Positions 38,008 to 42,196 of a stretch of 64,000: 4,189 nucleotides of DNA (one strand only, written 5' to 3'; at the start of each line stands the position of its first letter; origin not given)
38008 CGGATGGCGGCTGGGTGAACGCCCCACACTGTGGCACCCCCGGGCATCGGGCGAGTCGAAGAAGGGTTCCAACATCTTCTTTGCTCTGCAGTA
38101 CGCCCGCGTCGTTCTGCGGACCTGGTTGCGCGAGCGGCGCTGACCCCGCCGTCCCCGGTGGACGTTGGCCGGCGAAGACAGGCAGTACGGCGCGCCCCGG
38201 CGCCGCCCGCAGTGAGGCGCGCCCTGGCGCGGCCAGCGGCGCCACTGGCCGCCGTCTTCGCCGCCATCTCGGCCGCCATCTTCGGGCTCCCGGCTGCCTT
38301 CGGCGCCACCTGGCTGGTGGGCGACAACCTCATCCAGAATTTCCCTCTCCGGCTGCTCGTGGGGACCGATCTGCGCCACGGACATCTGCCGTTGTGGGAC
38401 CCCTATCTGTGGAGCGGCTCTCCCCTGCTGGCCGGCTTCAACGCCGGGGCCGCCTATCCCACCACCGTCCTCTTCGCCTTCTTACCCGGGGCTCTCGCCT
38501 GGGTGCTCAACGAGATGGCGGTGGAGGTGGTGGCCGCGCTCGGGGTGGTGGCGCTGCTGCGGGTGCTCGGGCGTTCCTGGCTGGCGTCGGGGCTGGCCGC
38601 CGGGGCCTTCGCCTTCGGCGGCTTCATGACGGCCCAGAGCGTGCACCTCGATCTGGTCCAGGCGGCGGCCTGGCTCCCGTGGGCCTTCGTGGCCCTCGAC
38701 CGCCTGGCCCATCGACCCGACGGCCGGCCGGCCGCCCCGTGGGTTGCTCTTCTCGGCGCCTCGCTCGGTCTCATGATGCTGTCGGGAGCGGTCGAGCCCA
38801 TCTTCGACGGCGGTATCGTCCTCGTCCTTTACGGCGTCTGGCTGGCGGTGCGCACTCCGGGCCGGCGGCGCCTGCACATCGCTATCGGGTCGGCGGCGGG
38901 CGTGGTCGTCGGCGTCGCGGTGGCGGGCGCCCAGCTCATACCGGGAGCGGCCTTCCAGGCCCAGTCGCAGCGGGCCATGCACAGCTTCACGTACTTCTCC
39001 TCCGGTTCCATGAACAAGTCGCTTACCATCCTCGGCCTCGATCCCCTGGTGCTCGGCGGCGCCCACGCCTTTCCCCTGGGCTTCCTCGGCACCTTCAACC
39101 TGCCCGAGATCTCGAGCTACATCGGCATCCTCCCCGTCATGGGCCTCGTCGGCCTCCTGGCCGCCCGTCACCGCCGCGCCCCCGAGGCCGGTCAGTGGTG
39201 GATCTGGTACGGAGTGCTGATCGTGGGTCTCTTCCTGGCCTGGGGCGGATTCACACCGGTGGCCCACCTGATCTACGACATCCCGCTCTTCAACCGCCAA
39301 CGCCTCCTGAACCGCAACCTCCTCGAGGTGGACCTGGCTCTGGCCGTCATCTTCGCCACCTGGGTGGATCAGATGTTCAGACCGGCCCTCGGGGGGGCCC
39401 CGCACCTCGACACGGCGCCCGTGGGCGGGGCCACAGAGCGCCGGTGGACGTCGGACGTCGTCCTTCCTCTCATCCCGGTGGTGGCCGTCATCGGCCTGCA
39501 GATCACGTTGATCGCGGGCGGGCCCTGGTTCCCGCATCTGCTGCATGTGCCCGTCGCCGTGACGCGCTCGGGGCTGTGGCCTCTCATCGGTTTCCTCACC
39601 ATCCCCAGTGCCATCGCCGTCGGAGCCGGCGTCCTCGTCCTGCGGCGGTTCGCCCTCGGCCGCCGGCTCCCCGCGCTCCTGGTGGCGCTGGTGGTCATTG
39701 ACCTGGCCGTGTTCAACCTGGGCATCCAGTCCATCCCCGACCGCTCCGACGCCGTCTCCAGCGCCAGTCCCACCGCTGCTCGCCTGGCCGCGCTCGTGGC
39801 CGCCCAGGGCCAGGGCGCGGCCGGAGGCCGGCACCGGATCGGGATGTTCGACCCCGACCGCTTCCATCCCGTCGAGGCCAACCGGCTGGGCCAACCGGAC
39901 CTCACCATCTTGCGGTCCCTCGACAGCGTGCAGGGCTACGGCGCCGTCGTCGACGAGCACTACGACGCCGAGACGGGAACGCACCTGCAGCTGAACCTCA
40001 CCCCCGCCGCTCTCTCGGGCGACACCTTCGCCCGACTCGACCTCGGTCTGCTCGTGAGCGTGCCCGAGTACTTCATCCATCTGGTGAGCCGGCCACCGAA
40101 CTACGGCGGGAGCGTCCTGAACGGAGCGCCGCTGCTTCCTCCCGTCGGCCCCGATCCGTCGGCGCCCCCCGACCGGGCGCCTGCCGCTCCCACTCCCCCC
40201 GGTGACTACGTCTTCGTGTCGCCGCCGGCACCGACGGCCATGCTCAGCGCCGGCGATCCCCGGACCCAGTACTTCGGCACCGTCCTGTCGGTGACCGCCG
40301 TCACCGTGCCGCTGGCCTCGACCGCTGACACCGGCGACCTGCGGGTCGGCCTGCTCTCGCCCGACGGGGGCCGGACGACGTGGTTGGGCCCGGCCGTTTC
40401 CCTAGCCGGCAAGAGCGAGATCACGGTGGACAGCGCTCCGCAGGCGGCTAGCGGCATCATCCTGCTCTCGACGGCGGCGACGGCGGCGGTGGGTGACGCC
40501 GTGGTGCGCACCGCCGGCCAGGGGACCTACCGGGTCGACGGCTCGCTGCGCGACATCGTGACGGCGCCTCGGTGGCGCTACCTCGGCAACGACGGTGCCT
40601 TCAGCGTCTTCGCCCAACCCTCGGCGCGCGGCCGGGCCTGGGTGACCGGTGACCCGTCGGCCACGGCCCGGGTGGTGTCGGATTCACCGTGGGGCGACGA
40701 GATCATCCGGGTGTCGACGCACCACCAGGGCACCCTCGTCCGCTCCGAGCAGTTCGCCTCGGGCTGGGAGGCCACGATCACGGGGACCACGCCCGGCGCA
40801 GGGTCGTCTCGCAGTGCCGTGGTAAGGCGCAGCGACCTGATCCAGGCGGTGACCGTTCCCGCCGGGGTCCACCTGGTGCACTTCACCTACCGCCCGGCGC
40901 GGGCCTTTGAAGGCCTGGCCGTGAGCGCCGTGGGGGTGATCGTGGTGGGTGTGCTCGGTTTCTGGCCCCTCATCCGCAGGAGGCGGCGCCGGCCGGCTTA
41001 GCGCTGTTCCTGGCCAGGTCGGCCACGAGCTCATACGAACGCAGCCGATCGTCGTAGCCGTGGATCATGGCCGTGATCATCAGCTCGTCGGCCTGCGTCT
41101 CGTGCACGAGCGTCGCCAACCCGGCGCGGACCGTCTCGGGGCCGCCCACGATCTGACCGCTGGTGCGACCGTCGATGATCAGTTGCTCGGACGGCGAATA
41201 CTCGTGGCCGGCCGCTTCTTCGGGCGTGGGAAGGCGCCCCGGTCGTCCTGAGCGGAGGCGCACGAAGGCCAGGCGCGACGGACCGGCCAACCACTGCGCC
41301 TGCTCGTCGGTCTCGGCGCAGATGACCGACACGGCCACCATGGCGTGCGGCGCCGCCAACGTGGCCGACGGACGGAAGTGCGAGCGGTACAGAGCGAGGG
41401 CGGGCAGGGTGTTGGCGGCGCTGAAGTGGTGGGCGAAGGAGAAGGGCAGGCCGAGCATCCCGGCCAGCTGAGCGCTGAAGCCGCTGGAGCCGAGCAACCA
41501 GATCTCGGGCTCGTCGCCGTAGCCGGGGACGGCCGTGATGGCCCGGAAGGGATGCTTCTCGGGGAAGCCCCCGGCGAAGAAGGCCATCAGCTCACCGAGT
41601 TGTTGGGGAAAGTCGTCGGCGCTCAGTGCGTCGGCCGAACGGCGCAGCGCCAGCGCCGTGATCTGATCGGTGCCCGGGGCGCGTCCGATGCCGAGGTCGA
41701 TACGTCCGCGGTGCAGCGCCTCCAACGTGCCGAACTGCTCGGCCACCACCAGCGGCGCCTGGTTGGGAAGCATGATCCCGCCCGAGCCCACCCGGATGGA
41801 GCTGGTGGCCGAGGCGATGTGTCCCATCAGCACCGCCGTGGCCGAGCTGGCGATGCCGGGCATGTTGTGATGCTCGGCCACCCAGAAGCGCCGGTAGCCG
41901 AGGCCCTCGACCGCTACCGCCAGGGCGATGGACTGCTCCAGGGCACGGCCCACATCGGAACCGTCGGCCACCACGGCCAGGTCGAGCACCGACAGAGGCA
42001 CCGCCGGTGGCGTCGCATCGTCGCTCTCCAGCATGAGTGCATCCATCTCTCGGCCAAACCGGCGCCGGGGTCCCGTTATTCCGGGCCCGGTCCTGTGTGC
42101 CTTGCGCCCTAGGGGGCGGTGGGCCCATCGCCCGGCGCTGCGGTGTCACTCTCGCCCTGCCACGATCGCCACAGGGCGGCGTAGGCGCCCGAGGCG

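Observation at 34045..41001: Five-gene operon linking ispH to a putative lipid-linked glycosylation system (MFS - HD - GT2 - YfhO-like GT-C)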

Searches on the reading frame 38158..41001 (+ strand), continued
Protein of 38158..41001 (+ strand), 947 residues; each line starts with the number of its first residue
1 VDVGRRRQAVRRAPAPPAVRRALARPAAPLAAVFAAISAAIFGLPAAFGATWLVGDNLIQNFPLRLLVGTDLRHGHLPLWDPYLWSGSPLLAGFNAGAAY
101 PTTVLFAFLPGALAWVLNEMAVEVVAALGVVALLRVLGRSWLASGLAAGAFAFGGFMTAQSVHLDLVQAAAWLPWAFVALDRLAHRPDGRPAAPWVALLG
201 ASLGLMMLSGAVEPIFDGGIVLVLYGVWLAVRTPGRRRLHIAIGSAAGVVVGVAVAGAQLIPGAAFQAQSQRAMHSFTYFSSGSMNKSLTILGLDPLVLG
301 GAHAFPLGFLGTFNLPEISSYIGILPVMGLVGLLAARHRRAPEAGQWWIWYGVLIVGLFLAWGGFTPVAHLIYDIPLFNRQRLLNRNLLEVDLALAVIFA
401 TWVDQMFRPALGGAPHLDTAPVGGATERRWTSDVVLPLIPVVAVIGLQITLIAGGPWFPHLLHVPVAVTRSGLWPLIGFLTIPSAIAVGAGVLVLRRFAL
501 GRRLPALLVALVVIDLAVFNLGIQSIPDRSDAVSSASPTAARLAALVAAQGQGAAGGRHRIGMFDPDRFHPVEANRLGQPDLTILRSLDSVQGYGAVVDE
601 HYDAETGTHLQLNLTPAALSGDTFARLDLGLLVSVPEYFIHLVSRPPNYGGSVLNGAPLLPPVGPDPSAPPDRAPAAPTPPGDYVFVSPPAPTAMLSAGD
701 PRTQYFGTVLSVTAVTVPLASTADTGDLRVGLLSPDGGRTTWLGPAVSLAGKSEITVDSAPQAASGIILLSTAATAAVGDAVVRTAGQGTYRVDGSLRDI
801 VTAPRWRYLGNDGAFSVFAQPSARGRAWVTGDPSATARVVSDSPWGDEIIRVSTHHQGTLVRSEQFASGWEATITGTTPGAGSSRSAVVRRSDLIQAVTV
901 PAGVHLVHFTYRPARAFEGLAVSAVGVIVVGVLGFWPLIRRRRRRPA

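Call 110: find_homologous_proteins(query=L061:9881-12445:+)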
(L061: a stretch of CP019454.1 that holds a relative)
Query L061:9881-12445:+ (854 aa): 702 proteins with E <= 0.001 among 8000 candidates; the best 120 are listed.
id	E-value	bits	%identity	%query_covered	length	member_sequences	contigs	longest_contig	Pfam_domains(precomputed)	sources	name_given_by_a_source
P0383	0.0e+0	1926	100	100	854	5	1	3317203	-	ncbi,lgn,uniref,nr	ncbi:hypothetical protein BXT84_08440 [Sulfobacillus thermotolerans]|uniref:YfhO family protein n=1 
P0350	0.0e+0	1571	99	54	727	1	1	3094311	-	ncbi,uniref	ncbi:hypothetical protein [Sulfobacillus thermotolerans]|uniref:hypothetical protein n=1 Tax=Sulfoba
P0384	0.0e+0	1208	64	99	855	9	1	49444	-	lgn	-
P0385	2.3e-271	921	54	98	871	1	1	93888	-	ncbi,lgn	-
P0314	1.3e-254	866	50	99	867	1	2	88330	PF09586.17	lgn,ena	-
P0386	5.0e-225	768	54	83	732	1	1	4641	-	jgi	jgi:hypothetical protein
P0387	7.8e-225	767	47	98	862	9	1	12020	-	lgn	-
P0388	2.6e-217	742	45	99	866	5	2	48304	PF09586.17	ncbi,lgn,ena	-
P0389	1.6e-212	726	45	97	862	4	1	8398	-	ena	-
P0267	2.7e-191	656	43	97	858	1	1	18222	-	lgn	-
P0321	6.0e-188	645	45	93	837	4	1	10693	-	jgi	jgi:hypothetical protein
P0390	3.5e-145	504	49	64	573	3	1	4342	-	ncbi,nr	ncbi:MAG: hypothetical protein OWV35_02400, partial [Firmicutes bacterium]|nr:hypothetical protein [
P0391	4.8e-137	477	37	97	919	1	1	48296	-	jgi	jgi:hypothetical protein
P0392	3.2e-132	461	36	96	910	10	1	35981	-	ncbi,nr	ncbi:MAG: hypothetical protein E6G01_01435 [Actinobacteria bacterium]|nr:MAG: hypothetical protein E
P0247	1.1e-131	459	35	96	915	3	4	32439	PF09586.17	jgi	jgi:hypothetical protein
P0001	1.7e-120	422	34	92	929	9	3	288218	-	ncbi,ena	-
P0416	5.1e-103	364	33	95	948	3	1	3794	PF09586.17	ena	-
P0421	2.5e-102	362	32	97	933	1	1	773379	PF09586.17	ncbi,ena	-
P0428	1.1e-101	360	34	94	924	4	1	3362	PF09586.17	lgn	-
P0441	1.2e-100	356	31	98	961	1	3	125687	PF09586.17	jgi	jgi:4-amino-4-deoxy-L-arabinose transferase-like glycosyltransferase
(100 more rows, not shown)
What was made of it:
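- On YfhO family (Pfam PF09586): UniRef names the Sulfobacillus orthologue 'YfhO family protein' (call 110).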

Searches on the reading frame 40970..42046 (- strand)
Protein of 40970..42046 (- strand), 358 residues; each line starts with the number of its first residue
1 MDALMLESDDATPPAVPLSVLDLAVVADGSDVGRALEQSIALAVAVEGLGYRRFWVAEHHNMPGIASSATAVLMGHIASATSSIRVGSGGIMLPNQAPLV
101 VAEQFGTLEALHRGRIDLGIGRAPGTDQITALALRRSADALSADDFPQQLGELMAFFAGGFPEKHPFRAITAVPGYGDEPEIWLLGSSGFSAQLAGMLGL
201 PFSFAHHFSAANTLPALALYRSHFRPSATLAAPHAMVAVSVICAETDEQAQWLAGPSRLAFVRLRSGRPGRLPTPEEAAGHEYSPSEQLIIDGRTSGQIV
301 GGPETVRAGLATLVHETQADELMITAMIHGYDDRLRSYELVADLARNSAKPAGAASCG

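Call 16: search_protein_families(library=pfam, proteins=[window:40970-42046:-], max_evalue=0.001)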
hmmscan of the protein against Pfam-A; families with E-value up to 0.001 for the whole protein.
window:40970-42046:- (358 aa): 1 family
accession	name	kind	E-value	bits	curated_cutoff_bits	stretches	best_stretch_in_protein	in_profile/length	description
PF00296.26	Bac_luciferase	-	1e-38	133.9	27.9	1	19-320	4-313/314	Luciferase-like monooxygenase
